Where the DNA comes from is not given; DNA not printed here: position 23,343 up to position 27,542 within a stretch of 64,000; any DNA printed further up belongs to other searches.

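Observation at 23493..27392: Giant 1299-aa P-loop NTPase with Avs/STAND-like tripartite architecture immediately after the tRNA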

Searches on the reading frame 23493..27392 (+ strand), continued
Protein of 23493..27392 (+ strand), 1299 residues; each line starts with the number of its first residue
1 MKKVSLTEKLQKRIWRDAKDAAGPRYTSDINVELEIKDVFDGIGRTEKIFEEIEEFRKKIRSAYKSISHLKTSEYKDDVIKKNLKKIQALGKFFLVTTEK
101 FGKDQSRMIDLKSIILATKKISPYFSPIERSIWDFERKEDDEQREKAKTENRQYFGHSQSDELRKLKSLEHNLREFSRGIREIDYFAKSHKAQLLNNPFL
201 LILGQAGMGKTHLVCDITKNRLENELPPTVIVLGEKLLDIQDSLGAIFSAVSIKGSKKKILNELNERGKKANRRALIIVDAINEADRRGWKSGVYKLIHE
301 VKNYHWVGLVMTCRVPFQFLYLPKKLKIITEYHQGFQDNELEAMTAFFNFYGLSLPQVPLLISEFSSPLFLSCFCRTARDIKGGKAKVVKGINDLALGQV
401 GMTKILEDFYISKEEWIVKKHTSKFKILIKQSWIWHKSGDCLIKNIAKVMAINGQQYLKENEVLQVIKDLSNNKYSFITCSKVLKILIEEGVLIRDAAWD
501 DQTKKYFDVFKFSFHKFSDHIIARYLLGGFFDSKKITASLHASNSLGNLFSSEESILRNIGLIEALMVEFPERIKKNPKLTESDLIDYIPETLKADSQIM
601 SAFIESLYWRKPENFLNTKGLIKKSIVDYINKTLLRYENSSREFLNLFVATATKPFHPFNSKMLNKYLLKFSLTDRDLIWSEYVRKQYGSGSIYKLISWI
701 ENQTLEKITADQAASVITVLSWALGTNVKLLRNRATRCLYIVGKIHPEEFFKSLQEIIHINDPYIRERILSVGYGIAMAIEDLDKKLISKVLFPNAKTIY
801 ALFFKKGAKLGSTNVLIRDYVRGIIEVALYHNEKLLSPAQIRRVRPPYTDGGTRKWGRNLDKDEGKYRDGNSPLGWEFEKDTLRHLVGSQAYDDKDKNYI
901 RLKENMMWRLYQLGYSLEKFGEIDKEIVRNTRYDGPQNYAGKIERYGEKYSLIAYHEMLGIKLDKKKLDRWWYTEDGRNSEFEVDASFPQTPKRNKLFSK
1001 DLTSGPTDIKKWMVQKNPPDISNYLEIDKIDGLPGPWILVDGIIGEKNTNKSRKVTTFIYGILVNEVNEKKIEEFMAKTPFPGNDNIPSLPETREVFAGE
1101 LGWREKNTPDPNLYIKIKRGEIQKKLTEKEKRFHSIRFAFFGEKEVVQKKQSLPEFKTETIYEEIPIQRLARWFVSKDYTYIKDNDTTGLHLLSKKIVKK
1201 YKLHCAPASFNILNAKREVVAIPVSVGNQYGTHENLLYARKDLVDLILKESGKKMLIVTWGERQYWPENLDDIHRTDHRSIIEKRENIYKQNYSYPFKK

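Call 65: search_protein_families(library=pfam, proteins=[L064:5942-6991:+, P0045, L065:4296-5939:+, L064:10378-11592:+], max_evalue=0.01)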
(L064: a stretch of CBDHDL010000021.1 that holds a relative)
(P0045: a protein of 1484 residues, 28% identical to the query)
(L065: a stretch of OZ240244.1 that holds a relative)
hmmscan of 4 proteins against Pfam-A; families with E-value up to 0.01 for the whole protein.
L064:5942-6991:+ (350 aa): 1 family
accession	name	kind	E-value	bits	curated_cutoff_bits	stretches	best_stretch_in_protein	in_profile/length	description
PF01025.24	GrpE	-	0.0051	16.9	25.8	0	212-299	17-105/165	GrpE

P0045 (1484 aa): 1 family
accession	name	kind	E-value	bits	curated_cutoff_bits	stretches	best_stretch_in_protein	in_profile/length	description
PF25201.1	nSTAND6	-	0.0022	18.5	27.7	1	325-388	8-71/148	Novel STAND NTPase 6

L065:4296-5939:+ (548 aa): 3 families
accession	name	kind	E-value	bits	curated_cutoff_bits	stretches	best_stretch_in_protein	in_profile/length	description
PF02384.22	N6_Mtase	-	3.2e-92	309.6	20.4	1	189-504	3-306/311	N-6 DNA Methylase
PF12161.14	HsdM_N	-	8.5e-26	91.6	24.5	1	31-175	2-133/135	HsdM N-terminal domain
PF01170.24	UPF0020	-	0.0029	17.8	22.3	1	224-284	20-95/197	RMKL-like, methyltransferase domain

L064:10378-11592:+ (405 aa): 1 family
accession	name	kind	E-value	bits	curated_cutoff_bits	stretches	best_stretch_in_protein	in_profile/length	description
PF01420.25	Methylase_S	-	9.1e-36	124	22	2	220-376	1-161/168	Type I restriction modification DNA specificity domain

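Call 83: search_protein_families(library=pfam, proteins=[L017:11007-12224:+, L020:5864-6568:+, L021:5884-6474:+, L024:3693-6407:+, L029:3956-6547:+, L042:4780-6321:+, L044:6158-6883:+, L052:10430-10957:+, L053:10382-10942:+, L076:3508-6885:+], max_evalue=0.001)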
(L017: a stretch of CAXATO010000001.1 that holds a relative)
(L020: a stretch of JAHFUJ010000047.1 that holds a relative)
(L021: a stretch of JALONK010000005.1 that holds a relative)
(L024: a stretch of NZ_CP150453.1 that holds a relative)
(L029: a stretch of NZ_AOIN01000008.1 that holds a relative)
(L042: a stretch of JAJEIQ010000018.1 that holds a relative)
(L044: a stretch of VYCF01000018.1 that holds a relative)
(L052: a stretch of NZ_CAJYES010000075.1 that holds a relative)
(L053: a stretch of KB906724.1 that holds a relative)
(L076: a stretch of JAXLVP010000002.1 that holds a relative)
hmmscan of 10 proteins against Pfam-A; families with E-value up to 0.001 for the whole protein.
L017:11007-12224:+ (406 aa): 4 families
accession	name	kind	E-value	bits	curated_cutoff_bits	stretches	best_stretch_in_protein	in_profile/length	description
PF00441.29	Acyl-CoA_dh_1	-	3.9e-40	137.9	22.4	1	246-393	2-149/150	Acyl-CoA dehydrogenase, C-terminal domain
PF02771.21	Acyl-CoA_dh_N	-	8.4e-27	94.2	22.9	1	27-139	1-113/113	Acyl-CoA dehydrogenase, N-terminal domain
PF02770.24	Acyl-CoA_dh_M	-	9.7e-17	61.4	33.3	1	143-233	1-96/97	Acyl-CoA dehydrogenase, middle domain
PF08028.16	Acyl-CoA_dh_2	-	2.3e-08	34.8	22.7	1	271-370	12-121/134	Acyl-CoA dehydrogenase, C-terminal domain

L020:5864-6568:+ (235 aa): 0 families

L021:5884-6474:+ (197 aa): 1 family
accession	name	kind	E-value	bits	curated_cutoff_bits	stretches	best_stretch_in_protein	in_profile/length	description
PF09973.14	DUF2208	-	0.00051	20.2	24.3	1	15-142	26-149/231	Predicted membrane protein (DUF2208)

L024:3693-6407:+ (905 aa): 10 families
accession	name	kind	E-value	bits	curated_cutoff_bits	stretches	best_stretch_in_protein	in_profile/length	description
PF13087.12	AAA_12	-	2e-22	80.1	27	1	557-715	14-191/195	AAA domain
PF13086.12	AAA_11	-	6.8e-18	65.8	27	1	184-524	2-251/257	AAA domain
PF10881.14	DUF2726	-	6.1e-14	52.3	24.7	1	780-892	8-118/126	Protein of unknown function (DUF2726)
PF13245.12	AAA_19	-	3.3e-10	40.7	25.1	1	188-246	1-61/134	AAA domain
PF13604.12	AAA_30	-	1.6e-09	38.2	27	1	184-246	2-66/191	AAA domain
PF01443.25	Viral_helicase1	-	2.7e-08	34.3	21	0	464-715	32-227/228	Viral superfamily 1 RNA helicase core domain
PF09848.15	SLFN-g3_helicase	-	5e-06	26.5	24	1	199-250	2-55/354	Schlafen group 3, DNA/RNA helicase domain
PF13191.12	AAA_16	-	0.00013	23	32.6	1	191-315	15-141/167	AAA ATPase domain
PF04851.21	ResIII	-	0.00077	19.8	22.5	0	198-266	23-95/164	Type III restriction enzyme, res subunit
PF00270.35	DEAD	-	0.00097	19.3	26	0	186-260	2-82/167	DEAD/DEAH box helicase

L029:3956-6547:+ (864 aa): 4 families
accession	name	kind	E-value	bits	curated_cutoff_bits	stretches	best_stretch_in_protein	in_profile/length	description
PF02384.22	N6_Mtase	-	9.7e-21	74.8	20.4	1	135-346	29-242/311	N-6 DNA Methylase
PF07669.17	Eco57I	-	4.4e-08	33.8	25.3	1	204-316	49-165/171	Eco57I restriction-modification methylase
PF00398.26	RrnaAD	-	7.7e-06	25.6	24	1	150-240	29-104/263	Ribosomal RNA adenine dimethylase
PF13847.12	Methyltransf_31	-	0.00095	19.3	27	0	151-244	2-82/145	Methyltransferase domain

L042:4780-6321:+ (514 aa): 0 families

L044:6158-6883:+ (242 aa): 2 families
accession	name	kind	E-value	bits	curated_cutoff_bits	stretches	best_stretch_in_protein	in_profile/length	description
PF01863.23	YgjP-like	-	5.7e-61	206.6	26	1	27-232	3-206/207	YgjP-like, metallopeptidase domain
PF10263.15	SprT-like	-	5.1e-06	26.8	25.6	1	150-219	19-95/108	SprT-like family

L052:10430-10957:+ (176 aa): 0 families

L053:10382-10942:+ (187 aa): 0 families

L076:3508-6885:+ (1126 aa): 8 families
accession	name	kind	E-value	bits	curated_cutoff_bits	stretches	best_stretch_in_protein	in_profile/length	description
PF04851.21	ResIII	-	1.4e-40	139.3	22.5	1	354-509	5-163/164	Type III restriction enzyme, res subunit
PF08463.15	EcoEI_R_C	-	1.7e-27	96.9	24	1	974-1118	2-160/163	EcoEI R protein C-terminal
PF18766.7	SWI2_SNF2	-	2.5e-19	70.3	26.7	1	356-570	1-213/221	SWI2/SNF2 ATPase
PF00270.35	DEAD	-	5.2e-13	49.5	26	1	373-512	14-164/167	DEAD/DEAH box helicase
PF13643.11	DUF4145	-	5.7e-07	29.9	23.1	1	23-110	4-83/88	Domain of unknown function (DUF4145)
PF04313.20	HSDR_N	-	5.8e-07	30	25.1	1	227-312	110-192/198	Type I restriction enzyme R protein N terminus (HSDR_N)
PF00271.37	Helicase_C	-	9.1e-06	26.3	23.5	1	624-721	16-108/110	Helicase conserved C-terminal domain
PF13245.12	AAA_19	-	0.00014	22.5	25.1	1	374-483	12-100/134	AAA domain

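Call 95: find_related_loci(query=A1, collection=viral_contigs, flank=5000)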
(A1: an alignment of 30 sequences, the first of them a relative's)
Query A1 (1299 aa) in viral_contigs; peptide patterns used: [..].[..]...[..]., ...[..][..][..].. (x = any residue, [..] = any of these).
32 stretches matched a pattern, but none encodes a relative of the query by tblastn (E <= 1e-3).

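Call 99: search_solved_structures(query=A1, max_evalue=0.001)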
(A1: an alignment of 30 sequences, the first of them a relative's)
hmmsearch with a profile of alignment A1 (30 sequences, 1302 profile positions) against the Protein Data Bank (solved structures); distinct sequences matched with E-value up to 0.001: 1.
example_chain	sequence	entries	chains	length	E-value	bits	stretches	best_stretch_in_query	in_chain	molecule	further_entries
9o4e_A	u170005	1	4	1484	3e-141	475.5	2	6-888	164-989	AVAST type 2 anti-phage system protein Avs2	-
